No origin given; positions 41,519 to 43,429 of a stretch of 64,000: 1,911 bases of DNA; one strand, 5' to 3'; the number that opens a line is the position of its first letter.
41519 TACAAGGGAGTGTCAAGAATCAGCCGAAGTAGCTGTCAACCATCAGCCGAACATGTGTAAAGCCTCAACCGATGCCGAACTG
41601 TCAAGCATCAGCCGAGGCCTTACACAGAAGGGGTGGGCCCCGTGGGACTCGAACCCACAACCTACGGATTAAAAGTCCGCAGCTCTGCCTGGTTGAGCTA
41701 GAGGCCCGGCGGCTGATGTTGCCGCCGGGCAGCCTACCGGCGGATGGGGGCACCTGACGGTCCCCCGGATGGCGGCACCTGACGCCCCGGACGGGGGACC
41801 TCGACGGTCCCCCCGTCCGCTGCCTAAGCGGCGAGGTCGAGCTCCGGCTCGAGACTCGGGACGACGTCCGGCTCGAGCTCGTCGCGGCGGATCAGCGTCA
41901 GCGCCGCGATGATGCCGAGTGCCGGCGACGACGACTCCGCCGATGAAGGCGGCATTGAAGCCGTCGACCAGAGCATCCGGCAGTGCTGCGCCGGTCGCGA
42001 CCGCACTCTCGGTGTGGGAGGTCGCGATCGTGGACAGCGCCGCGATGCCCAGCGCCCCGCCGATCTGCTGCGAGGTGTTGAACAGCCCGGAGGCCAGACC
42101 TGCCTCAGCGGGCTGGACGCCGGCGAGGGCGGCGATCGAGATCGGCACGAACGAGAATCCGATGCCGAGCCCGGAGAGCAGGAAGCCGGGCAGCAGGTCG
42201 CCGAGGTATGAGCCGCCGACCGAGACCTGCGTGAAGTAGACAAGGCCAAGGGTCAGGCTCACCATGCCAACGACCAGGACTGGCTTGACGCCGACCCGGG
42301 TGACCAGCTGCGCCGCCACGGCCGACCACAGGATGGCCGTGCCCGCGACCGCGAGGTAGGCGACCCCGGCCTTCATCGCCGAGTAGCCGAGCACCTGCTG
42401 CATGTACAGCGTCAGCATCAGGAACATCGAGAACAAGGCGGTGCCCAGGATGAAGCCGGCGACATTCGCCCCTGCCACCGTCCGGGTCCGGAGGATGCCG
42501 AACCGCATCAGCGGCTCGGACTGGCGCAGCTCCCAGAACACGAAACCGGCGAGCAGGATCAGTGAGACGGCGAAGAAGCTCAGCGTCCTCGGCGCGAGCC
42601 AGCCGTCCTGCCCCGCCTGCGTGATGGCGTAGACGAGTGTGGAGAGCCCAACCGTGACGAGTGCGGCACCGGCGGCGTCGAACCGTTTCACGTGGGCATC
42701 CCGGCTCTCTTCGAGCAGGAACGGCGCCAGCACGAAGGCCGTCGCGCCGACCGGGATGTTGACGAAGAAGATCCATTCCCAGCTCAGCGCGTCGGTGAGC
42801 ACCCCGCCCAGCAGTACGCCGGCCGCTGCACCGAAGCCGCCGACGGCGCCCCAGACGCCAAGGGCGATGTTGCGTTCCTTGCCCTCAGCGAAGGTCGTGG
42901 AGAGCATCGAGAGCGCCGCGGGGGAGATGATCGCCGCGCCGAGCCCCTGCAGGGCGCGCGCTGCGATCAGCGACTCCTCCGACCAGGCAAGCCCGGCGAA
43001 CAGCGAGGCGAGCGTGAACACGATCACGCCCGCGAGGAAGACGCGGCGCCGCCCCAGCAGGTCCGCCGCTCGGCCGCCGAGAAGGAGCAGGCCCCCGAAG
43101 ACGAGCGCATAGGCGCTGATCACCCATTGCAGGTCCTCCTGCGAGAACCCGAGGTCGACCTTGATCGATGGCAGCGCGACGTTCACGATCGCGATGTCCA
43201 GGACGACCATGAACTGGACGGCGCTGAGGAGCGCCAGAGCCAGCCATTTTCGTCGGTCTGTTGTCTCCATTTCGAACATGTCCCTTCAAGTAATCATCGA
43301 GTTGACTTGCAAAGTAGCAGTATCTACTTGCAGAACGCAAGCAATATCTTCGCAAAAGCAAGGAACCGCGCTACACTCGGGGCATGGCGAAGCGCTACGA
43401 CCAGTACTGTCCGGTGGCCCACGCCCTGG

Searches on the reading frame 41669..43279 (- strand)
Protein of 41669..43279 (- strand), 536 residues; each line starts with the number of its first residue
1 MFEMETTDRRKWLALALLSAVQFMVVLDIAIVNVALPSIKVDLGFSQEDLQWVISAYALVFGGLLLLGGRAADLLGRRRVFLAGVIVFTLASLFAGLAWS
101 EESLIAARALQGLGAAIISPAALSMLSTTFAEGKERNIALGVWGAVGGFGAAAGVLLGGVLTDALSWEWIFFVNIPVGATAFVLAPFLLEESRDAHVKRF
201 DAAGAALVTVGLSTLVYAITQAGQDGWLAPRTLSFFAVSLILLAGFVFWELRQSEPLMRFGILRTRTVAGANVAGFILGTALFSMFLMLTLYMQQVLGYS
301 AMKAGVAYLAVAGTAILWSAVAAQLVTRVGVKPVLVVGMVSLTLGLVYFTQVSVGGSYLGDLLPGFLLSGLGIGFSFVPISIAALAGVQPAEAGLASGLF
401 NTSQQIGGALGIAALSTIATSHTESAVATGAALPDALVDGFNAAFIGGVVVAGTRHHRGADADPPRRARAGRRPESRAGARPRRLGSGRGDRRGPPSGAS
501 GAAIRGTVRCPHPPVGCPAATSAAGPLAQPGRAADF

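Call 35: search_protein_families(library=pfam, max_evalue=0.00001, proteins=[window:41669-43279:-])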
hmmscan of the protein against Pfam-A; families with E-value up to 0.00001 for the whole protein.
window:41669-43279:- (536 aa): 1 family
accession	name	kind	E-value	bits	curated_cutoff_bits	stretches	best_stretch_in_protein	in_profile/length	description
PF07690.21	MFS_1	-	1.5e-54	185.7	33.4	1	19-411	2-346/347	Major Facilitator Superfamily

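Call 38: find_encoding_contigs(protein=window:41669-43279:-, flank=500, max_places=3)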
Protein window:41669-43279:- (536 aa): no gene with exactly this product is on record in the collection.
